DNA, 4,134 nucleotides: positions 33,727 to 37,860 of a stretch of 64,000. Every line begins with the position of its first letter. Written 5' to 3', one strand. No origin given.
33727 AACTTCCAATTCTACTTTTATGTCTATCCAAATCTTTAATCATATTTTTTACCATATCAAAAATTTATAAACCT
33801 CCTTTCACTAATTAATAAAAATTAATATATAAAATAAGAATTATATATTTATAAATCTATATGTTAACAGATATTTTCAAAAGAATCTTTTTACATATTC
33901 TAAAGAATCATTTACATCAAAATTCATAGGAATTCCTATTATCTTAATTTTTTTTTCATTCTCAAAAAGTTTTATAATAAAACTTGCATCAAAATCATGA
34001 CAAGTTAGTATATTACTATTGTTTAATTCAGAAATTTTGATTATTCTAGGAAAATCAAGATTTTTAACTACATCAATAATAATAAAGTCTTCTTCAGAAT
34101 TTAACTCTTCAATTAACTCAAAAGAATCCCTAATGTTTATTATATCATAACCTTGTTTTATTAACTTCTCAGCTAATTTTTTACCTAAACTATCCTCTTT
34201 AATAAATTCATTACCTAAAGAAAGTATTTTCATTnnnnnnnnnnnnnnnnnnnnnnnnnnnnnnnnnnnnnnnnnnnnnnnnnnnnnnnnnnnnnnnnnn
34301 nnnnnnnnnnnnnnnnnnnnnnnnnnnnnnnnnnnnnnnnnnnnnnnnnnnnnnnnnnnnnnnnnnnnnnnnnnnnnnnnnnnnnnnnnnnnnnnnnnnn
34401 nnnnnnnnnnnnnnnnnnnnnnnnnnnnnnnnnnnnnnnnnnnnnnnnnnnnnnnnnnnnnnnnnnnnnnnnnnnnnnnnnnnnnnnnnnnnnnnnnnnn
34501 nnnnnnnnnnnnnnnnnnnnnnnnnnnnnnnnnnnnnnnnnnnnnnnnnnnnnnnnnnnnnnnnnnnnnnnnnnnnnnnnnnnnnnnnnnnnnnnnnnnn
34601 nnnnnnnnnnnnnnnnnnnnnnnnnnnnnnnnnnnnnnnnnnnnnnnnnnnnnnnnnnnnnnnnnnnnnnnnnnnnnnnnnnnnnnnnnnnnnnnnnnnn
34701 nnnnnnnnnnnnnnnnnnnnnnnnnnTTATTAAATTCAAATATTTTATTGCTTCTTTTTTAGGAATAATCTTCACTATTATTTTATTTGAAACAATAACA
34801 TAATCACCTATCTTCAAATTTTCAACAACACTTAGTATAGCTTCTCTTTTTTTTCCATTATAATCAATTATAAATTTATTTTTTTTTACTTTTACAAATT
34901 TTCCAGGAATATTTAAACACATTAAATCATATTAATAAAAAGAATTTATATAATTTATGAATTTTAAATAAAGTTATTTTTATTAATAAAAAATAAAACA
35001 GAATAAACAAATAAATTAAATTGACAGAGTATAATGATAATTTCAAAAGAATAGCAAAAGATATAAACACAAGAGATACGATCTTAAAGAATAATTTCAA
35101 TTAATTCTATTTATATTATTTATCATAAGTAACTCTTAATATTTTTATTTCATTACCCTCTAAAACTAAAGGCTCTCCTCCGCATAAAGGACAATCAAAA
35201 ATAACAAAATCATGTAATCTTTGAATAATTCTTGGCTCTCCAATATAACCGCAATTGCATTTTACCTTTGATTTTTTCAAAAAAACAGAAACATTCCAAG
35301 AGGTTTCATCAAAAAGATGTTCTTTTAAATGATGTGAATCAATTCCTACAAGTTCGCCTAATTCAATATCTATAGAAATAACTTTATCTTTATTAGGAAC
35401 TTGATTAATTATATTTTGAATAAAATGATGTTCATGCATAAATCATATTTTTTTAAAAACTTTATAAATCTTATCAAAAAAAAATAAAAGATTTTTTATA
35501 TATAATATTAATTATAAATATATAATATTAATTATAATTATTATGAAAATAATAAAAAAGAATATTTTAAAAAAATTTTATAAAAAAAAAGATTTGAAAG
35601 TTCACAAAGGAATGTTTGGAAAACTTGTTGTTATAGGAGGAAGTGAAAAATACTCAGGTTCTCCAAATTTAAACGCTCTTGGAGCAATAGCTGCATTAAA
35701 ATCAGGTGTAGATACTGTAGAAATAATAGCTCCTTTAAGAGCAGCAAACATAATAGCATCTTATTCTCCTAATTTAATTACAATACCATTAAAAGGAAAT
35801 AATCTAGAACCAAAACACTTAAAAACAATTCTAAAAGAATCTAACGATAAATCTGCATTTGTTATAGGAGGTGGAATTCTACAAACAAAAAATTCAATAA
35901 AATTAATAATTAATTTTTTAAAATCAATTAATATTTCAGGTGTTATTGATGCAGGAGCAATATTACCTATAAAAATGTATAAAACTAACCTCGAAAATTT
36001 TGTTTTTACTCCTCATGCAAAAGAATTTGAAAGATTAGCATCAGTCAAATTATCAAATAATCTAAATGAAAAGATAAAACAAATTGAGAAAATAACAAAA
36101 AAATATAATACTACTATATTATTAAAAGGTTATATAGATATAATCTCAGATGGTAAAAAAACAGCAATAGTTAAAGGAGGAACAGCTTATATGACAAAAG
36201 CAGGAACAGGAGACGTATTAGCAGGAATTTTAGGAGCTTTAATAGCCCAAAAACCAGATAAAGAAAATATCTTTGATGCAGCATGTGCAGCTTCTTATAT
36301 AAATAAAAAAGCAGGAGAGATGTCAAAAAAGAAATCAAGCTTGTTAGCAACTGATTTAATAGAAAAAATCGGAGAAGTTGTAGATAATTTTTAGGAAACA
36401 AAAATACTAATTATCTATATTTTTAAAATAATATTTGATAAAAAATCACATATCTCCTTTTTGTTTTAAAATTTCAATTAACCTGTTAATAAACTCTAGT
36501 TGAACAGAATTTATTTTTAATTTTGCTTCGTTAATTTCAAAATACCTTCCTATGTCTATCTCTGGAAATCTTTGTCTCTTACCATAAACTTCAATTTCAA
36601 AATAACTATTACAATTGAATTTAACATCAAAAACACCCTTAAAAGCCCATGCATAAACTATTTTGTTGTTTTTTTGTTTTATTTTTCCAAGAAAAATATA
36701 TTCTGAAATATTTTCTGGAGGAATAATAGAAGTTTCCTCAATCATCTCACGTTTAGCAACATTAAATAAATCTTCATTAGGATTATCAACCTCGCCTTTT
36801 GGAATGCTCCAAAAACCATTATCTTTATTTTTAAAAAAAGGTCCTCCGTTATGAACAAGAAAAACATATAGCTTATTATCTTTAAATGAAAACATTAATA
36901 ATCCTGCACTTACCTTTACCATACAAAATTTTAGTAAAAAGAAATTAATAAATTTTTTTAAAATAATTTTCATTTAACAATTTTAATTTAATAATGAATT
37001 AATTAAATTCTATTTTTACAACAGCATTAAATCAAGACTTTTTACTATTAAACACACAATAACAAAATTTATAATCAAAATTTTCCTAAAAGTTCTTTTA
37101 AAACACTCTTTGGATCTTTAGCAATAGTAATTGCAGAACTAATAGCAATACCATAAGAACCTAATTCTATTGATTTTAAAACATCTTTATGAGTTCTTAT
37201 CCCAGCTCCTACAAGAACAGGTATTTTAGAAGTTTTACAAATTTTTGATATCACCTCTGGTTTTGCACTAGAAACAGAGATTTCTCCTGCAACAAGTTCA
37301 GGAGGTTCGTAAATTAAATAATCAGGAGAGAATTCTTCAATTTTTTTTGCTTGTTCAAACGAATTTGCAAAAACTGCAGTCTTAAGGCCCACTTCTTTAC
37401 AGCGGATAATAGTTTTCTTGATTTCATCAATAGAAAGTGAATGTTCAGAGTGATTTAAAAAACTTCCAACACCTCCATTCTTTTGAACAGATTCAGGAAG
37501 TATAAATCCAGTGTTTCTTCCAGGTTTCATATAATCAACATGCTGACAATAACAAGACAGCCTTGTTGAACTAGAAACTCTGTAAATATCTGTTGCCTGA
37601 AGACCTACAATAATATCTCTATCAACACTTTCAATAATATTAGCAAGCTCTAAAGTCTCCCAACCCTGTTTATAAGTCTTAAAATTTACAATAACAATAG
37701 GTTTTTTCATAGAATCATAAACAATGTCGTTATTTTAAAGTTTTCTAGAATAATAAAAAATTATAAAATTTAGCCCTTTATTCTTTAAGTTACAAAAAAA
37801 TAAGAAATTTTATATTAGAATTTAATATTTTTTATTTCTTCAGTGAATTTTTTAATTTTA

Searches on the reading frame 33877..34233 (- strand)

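Call 21: search_protein_families(library=pfam, proteins=[window:33877-34233:-], max_evalue=0.001)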
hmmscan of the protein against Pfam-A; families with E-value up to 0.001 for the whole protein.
window:33877-34233:- (118 aa): 0 families

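Call 67: search_protein_families(library=ncbifam, proteins=[window:33877-34233:-], max_evalue=0.01)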
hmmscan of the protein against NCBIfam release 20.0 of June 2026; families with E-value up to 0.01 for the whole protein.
window:33877-34233:- (118 aa): 3 families
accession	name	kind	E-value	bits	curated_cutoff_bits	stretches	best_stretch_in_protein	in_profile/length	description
TIGR00072.1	hydrog_prot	superfamily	3.9e-06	26.9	47.45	1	3-102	2-116/145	hydrogenase maturation protease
TIGR00142.1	hycI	equivalog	0.00044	20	119.1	1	3-101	3-112/146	hydrogenase maturation peptidase HycI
TIGR00130.1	frhD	equivalog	0.0044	17.1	134.95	0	7-101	11-118/153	coenzyme F420-reducing hydrogenase, FrhD protein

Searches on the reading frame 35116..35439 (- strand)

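Call 21: search_protein_families(library=pfam, proteins=[window:35116-35439:-], max_evalue=0.001)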
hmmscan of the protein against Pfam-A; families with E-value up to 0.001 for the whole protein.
window:35116-35439:- (107 aa): 1 family
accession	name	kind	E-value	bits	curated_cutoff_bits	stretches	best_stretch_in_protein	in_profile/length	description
PF01155.25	HypA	-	1.1e-06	29.1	28.9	1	1-103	1-110/112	Hydrogenase/urease nickel incorporation, metallochaperone, hypA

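Call 67: search_protein_families(library=ncbifam, proteins=[window:35116-35439:-], max_evalue=0.01)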
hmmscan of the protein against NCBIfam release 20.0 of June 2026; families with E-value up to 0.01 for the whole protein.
window:35116-35439:- (107 aa): 2 families
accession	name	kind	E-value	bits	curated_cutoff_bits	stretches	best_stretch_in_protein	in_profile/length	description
NF001976.0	PRK00762.1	equivalog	5.7e-06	26.1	146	1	1-103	1-116/124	hydrogenase maturation nickel metallochaperone HypA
TIGR00100.1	hypA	equivalog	2.1e-05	24.5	88.1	1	1-106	1-114/116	hydrogenase maturation nickel metallochaperone HypA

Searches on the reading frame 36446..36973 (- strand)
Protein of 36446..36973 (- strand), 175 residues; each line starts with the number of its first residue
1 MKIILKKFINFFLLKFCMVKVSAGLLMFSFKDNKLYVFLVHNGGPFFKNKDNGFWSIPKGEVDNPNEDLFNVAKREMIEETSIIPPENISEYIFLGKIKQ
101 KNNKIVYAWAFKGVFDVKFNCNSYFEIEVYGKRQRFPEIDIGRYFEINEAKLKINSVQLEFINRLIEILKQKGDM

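Call 21: search_protein_families(library=pfam, proteins=[window:36446-36973:-], max_evalue=0.001)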
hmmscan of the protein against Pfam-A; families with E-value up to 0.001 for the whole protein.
window:36446-36973:- (175 aa): 1 family
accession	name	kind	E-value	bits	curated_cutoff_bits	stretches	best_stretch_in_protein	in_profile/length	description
PF00293.34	NUDIX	-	1e-06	29.2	21.1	1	20-92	3-66/134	NUDIX domain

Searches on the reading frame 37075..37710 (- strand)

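Call 21: search_protein_families(library=pfam, proteins=[window:37075-37710:-], max_evalue=0.001)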
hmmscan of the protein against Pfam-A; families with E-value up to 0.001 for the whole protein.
window:37075-37710:- (211 aa): 4 families
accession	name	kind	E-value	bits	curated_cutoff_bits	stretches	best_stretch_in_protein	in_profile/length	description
PF00121.24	TIM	-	1.2e-17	64.7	20.1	1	4-199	1-237/245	Triosephosphate isomerase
PF05690.20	ThiG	-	1.5e-08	34.7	23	1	150-202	163-215/247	Thiazole biosynthesis protein ThiG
PF03060.21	NMO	-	8.4e-06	25.8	28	1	98-199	126-230/331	Nitronate monooxygenase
PF00977.27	His_biosynth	-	2.1e-05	24.5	23.6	1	147-207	58-115/228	Histidine biosynthesis protein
